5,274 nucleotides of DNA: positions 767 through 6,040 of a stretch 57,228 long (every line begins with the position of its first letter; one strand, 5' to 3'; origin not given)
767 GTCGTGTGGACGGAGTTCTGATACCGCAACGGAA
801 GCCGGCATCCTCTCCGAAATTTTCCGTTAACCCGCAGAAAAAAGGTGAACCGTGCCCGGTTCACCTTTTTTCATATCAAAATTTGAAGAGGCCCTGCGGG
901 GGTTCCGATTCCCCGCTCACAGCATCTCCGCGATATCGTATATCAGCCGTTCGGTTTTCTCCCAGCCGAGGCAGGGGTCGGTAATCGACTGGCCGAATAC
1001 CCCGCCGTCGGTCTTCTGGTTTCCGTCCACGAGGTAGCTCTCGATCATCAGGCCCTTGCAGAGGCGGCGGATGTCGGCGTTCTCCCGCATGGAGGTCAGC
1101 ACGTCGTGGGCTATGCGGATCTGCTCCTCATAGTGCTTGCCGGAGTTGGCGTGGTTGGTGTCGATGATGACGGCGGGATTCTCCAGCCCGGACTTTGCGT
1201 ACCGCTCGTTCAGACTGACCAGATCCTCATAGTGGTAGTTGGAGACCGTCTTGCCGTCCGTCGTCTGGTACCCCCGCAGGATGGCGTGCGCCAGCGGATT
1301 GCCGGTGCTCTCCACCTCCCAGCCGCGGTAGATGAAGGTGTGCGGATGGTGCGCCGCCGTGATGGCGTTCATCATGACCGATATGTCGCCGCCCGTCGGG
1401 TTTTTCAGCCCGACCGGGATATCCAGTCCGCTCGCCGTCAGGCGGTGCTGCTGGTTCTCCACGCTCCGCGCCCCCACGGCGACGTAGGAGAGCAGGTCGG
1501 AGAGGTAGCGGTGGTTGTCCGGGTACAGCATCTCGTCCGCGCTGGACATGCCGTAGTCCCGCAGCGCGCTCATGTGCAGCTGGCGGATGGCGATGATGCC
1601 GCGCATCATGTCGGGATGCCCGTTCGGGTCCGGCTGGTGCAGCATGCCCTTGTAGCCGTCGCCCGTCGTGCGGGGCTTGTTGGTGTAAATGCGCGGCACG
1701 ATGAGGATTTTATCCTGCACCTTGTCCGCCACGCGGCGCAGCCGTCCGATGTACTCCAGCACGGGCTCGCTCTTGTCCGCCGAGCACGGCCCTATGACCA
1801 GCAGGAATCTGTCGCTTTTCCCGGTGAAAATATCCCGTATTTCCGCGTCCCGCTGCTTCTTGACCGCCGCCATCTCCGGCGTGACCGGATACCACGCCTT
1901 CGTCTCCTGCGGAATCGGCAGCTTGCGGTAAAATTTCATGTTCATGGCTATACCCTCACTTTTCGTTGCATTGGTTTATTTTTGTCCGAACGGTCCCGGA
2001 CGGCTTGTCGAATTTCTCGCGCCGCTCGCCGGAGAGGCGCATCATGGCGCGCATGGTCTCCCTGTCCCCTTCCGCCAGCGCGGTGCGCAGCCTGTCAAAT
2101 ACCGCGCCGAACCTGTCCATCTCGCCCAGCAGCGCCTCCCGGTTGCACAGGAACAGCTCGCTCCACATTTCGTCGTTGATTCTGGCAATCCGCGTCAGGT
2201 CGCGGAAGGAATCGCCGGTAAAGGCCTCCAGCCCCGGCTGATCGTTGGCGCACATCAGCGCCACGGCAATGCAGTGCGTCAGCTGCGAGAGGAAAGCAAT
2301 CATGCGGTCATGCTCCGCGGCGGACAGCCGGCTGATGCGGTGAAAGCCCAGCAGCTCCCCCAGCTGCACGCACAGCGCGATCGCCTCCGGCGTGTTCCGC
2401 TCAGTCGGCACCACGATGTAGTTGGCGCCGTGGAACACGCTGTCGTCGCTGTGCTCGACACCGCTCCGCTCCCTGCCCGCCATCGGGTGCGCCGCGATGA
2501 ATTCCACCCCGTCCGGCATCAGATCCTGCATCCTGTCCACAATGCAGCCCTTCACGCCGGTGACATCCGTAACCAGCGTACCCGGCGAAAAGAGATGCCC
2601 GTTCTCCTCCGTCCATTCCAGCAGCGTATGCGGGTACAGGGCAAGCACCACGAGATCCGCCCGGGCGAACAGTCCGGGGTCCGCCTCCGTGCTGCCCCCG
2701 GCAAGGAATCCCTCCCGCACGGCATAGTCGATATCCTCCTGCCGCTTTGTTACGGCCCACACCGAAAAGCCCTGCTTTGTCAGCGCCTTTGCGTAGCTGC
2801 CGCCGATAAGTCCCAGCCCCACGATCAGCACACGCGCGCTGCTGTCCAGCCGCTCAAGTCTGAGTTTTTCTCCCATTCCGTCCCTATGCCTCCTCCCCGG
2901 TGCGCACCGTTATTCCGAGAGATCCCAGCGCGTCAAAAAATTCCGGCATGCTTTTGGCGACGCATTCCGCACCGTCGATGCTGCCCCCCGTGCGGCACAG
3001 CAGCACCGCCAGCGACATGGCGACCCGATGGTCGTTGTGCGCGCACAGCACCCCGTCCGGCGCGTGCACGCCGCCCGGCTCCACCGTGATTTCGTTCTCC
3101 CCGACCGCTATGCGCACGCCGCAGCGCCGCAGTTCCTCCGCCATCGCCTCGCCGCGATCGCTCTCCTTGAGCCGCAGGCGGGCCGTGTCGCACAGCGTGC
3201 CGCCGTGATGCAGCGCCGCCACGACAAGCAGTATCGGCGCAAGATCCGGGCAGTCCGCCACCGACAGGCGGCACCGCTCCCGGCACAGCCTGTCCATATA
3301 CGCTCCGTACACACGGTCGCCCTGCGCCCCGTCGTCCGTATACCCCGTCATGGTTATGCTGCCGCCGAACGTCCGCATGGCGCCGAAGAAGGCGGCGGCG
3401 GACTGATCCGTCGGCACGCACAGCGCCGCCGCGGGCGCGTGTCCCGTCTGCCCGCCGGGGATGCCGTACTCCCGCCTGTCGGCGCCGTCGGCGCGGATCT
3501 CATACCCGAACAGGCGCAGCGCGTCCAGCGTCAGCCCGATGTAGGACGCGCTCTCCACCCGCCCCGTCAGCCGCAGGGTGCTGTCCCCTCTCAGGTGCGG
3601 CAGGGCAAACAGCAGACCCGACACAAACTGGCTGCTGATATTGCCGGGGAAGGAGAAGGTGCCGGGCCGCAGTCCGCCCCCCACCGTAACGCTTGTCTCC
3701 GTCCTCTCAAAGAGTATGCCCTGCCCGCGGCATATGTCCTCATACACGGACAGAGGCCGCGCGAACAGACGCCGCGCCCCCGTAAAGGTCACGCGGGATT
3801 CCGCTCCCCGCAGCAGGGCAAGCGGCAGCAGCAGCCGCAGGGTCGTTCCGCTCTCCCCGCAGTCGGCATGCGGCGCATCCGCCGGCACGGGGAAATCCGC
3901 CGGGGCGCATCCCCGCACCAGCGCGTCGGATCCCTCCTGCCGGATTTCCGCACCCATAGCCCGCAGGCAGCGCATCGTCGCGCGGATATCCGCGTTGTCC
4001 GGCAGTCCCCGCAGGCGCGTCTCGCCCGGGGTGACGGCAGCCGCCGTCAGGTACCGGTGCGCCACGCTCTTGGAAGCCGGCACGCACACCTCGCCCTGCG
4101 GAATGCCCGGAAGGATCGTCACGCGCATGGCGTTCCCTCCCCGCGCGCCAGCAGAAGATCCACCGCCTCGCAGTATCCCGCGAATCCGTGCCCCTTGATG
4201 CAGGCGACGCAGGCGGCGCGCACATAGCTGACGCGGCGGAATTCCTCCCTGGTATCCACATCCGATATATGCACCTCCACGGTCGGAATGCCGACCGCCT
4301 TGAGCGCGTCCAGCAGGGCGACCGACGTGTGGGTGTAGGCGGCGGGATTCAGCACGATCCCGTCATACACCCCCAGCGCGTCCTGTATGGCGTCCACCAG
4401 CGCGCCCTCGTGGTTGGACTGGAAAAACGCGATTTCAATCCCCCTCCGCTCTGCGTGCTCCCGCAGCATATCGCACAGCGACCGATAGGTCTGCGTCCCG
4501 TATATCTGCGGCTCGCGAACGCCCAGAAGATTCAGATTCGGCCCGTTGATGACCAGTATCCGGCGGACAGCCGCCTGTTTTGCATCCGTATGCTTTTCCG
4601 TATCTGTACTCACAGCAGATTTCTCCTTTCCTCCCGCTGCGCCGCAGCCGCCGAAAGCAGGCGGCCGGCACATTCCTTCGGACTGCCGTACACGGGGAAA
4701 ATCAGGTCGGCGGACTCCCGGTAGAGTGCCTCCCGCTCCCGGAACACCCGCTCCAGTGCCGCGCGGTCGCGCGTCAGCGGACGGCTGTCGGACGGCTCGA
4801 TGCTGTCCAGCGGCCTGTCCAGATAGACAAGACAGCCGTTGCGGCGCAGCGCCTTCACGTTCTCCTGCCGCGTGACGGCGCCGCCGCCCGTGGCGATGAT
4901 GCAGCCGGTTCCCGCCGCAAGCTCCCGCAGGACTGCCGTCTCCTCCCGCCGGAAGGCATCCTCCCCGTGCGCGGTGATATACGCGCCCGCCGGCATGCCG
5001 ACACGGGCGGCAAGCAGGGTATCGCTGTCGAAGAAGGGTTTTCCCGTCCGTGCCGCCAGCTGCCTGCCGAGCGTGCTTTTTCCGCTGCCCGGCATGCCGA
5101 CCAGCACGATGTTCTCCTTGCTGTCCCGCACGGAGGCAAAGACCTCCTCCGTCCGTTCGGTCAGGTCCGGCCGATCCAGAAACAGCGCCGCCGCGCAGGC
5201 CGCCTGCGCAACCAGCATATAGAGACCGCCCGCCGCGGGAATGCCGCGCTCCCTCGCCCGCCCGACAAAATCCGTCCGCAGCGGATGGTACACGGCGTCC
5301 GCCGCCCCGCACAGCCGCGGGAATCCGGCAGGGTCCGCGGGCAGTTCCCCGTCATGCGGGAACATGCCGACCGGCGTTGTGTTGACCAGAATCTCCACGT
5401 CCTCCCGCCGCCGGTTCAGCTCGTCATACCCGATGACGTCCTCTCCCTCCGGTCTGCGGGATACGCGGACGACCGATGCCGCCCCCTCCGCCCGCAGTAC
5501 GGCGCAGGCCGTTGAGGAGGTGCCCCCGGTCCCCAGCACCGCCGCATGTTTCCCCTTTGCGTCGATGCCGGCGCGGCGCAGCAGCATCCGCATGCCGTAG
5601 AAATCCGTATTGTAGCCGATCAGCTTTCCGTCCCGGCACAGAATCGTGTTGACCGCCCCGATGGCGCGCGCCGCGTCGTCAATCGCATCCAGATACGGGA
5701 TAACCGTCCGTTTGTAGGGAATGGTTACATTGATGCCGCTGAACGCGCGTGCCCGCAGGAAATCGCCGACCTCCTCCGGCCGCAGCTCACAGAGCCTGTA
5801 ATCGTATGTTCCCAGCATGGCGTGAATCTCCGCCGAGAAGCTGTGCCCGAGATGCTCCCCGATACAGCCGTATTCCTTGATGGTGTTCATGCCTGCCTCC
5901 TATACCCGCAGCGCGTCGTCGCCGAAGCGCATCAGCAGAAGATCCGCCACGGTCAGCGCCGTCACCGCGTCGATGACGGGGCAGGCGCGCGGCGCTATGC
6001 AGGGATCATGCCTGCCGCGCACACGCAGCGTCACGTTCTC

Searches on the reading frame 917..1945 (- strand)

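Call 6: search_protein_families(library=ncbifam, proteins=[window:917-1945:-])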
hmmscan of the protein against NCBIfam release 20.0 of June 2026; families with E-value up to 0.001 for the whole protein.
window:917-1945:- (342 aa): 7 families
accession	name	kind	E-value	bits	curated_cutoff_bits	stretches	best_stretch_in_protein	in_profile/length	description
NF009395.0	PRK12755.1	subfamily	3e-105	351.8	343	1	4-341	13-347/355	3-deoxy-7-phosphoheptulonate synthase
TIGR00034.1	aroFGH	equivalog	2.9e-79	266.4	173.2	1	3-340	5-336/342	3-deoxy-7-phosphoheptulonate synthase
NF009396.0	PRK12756.1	subfamily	4e-73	246.2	463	1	6-340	12-342/349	Trp-sensitive 3-deoxy-7-phosphoheptulonate synthase AroH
NF006723.0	PRK09261.1-1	equivalog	1.8e-68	231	568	1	19-340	26-343/351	3-deoxy-7-phosphoheptulonate synthase AroG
TIGR01361.1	DAHP_synth_Bsub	equivalog_domain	5.1e-05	22.8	267.75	1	34-194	14-151/260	3-deoxy-7-phosphoheptulonate synthase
NF006421.0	PRK08673.1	subfamily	0.00023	20.5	335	1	31-190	80-216/338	3-deoxy-7-phosphoheptulonate synthase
NF009239.0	PRK12595.1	equivalog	0.00067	18.7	279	0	36-194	109-244/360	bifunctional 3-deoxy-7-phosphoheptulonate synthase/chorismate mutase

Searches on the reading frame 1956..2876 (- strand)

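Call 6: search_protein_families(library=ncbifam, proteins=[window:1956-2876:-])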
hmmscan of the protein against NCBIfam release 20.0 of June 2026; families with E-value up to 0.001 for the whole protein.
window:1956-2876:- (306 aa): 20 families
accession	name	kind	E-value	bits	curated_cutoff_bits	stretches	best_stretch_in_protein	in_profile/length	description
NF011381.1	PRK14806.1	equivalog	9.5e-48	163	902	1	14-291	4-286/733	bifunctional prephenate dehydrogenase/3-phosphoshikimate 1-carboxyvinyltransferase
NF005650.0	PRK07417.1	equivalog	1.5e-44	152.4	290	1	15-289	3-278/281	prephenate/arogenate dehydrogenase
NF005107.0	PRK06545.1-5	equivalog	1.2e-42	146.2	414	1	14-290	3-285/367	prephenate dehydrogenase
NF005694.0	PRK07502.1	equivalog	2.5e-41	141.9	409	1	14-278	7-277/310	prephenate/arogenate dehydrogenase family protein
NF006307.0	PRK08507.1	equivalog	9.6e-36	123.4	295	1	15-280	2-266/275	prephenate dehydrogenase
NF005105.0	PRK06545.1-3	equivalog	1.2e-35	123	524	1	15-288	4-284/367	prephenate dehydrogenase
NF005108.0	PRK06545.1-6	equivalog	3.6e-35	121.6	327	1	11-294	8-289/321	prephenate dehydrogenase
NF005111.0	PRK06545.2-3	equivalog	4.6e-34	118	344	1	13-274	13-272/371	prephenate dehydrogenase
NF005112.0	PRK06545.2-4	subfamily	1.8e-32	112.8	294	1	14-277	3-261/356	prephenate dehydrogenase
NF005106.0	PRK06545.1-4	equivalog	4.6e-27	95.2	569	1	15-288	3-282/363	prephenate dehydrogenase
NF005109.0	PRK06545.2-1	equivalog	4.7e-26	91.8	397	1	16-253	4-235/361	prephenate dehydrogenase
NF005104.0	PRK06545.1-1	equivalog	8.6e-24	84.3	713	1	15-279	4-273/366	prephenate dehydrogenase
NF005110.0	PRK06545.2-2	equivalog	8.7e-20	71.2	385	1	14-246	71-302/423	prephenate dehydrogenase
NF005113.0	PRK06545.2-5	equivalog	1.7e-18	66.8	497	2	184-277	191-286/378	prephenate dehydrogenase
NF006409.0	PRK08655.1-3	equivalog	1.4e-14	54.4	310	1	18-230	6-208/290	prephenate dehydrogenase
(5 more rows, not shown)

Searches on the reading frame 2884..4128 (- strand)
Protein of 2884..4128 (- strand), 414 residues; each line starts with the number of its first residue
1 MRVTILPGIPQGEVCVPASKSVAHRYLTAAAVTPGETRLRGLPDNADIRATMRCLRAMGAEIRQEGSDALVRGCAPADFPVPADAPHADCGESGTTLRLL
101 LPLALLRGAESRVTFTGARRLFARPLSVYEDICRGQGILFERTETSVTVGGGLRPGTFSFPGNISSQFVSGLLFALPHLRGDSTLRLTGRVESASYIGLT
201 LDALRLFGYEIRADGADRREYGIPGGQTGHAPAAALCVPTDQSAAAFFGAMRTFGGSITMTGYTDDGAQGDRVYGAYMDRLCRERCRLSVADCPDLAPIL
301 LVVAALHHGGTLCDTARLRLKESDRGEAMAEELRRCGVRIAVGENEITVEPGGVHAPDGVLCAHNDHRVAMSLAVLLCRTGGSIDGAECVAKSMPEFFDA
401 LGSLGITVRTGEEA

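Call 6: search_protein_families(library=ncbifam, proteins=[window:2884-4128:-])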
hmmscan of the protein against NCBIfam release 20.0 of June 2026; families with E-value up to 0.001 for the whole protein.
window:2884-4128:- (414 aa): 5 families
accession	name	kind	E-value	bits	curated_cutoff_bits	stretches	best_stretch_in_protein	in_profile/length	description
TIGR01356.1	aroA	equivalog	1.7e-71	241.3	287.25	1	12-405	1-413/415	3-phosphoshikimate 1-carboxyvinyltransferase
NF008816.0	PRK11860.1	equivalog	4.4e-45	154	943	1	11-404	16-435/662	bifunctional 3-phosphoshikimate 1-carboxyvinyltransferase/cytidylate kinase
NF011381.1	PRK14806.1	equivalog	3.9e-34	118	902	2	10-248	312-541/733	bifunctional prephenate dehydrogenase/3-phosphoshikimate 1-carboxyvinyltransferase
NF006873.0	PRK09369.1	subfamily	6.1e-08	31.7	297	1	11-127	13-125/419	UDP-N-acetylglucosamine 1-carboxyvinyltransferase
TIGR01072.1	murA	equivalog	3.3e-06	26.2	392.7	1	11-71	13-74/416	UDP-N-acetylglucosamine 1-carboxyvinyltransferase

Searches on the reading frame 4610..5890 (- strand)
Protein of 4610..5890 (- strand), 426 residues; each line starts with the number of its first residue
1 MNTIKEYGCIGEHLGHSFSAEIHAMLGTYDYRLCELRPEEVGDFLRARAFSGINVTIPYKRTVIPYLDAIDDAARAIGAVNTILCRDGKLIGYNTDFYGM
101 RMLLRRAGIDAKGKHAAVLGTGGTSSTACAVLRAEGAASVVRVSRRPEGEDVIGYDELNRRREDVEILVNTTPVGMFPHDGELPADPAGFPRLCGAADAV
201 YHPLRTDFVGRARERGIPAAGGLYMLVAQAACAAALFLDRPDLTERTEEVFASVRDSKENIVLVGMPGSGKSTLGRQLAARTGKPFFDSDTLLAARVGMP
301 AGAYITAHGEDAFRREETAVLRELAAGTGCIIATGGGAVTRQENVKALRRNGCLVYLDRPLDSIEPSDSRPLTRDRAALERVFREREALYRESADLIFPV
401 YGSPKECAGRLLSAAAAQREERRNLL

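Call 6: search_protein_families(library=ncbifam, proteins=[window:4610-5890:-])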
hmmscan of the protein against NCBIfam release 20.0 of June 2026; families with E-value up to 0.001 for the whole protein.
window:4610-5890:- (426 aa): 30 families (the best 25 are shown)
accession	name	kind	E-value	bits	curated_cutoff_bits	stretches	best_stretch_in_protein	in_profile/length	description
NF001319.0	PRK00258.3-3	equivalog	2e-41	141.9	252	1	7-251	9-270/279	shikimate dehydrogenase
NF001322.0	PRK00258.3-6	equivalog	7.8e-40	136.9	285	1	31-237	37-249/272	shikimate dehydrogenase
TIGR00507.1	aroE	equivalog_domain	1.2e-38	132.8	200.2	1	6-239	2-253/270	shikimate dehydrogenase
NF009201.0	PRK12549.1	subfamily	3.8e-38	131.3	235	1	29-254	37-283/286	shikimate dehydrogenase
NF001312.0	PRK00258.1-4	equivalog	2.6e-37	128.7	295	1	3-249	8-276/285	shikimate dehydrogenase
NF001311.0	PRK00258.1-3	equivalog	4.9e-35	121.1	235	1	9-242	10-260/279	shikimate dehydrogenase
NF001315.0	PRK00258.2-4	equivalog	2.1e-34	119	413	2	46-143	57-152/284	shikimate dehydrogenase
NF009200.0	PRK12548.1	subfamily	3e-33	115.4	432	2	45-138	58-151/289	shikimate dehydrogenase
NF001314.0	PRK00258.2-2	equivalog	4.8e-31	107.9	248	1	8-240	11-272/290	shikimate dehydrogenase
NF001313.0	PRK00258.2-1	equivalog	1.7e-28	100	431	2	15-132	20-144/290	shikimate dehydrogenase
NF001316.0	PRK00258.2-5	equivalog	3.9e-28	98.4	247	1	5-252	2-258/263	shikimate dehydrogenase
NF040667.1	hom_kin_desulfo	exception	4.1e-28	98.3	197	1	260-412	2-159/163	homoserine kinase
NF010552.0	PRK13946.1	equivalog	3.6e-27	95.2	186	1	255-406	20-177/198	shikimate kinase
NF003456.0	PRK05057.1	equivalog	2.7e-26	92.5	195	1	258-398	4-152/173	shikimate kinase AroK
NF009202.0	PRK12550.1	equivalog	3e-26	92.3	306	1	45-238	55-254/272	shikimate 5-dehydrogenase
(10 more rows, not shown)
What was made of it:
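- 917..9179 (-): Regulated operon: pheA (9179-8028), aroB, aroC, aroE/aroK fusion, aroA, tyrA, DAHP synthase. NCBIfam assignments (call 6).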
